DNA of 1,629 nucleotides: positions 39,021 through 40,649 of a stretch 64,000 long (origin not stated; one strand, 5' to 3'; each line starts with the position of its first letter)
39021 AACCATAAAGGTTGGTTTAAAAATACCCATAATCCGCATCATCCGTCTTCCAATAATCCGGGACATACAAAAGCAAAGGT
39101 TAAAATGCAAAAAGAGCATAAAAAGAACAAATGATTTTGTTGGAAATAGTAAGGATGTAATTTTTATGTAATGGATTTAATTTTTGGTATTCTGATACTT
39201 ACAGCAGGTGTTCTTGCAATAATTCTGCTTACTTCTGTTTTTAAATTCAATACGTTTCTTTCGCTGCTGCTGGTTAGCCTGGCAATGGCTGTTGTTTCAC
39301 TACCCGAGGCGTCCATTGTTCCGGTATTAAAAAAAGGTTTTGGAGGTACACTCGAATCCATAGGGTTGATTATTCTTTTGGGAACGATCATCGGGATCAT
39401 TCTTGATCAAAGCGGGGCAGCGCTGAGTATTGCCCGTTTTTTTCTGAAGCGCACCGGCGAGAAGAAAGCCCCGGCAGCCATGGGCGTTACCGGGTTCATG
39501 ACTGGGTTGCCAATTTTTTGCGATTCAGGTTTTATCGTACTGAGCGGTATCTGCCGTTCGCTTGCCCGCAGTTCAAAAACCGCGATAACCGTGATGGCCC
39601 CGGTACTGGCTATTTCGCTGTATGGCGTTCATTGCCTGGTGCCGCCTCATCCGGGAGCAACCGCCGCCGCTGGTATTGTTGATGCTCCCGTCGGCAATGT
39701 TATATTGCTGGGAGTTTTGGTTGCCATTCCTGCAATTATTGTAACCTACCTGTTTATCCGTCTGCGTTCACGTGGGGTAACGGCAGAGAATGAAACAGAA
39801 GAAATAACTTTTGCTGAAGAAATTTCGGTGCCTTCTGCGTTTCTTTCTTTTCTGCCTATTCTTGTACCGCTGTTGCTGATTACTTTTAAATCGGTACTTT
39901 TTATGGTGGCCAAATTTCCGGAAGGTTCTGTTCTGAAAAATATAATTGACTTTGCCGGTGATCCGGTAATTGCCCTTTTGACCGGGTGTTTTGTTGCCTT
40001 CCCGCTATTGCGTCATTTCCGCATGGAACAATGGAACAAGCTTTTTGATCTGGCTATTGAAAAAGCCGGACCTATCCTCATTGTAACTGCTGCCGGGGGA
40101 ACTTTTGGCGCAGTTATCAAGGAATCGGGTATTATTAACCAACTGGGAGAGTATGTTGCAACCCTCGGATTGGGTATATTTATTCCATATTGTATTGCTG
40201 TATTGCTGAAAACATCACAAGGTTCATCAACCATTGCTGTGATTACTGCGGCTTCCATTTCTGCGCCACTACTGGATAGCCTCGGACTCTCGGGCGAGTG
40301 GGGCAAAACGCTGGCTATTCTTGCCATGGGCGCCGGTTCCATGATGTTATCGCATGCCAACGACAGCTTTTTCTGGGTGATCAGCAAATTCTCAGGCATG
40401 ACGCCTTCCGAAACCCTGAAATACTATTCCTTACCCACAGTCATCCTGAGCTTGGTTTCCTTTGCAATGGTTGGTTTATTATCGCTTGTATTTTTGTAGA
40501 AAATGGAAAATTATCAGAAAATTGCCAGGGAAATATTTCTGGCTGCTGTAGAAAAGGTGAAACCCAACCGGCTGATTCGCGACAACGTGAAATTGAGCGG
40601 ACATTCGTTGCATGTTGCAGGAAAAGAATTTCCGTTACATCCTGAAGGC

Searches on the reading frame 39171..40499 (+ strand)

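Call 62: search_protein_families(library=pfam, proteins=[window:39171-40499:+], max_evalue=0.001)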
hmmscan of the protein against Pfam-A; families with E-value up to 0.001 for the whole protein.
window:39171-40499:+ (442 aa): 1 family
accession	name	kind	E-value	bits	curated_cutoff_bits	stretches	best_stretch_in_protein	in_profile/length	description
PF02447.22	GntP_permease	-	1.7e-97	327.4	22.5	1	7-440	3-440/440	GntP family permease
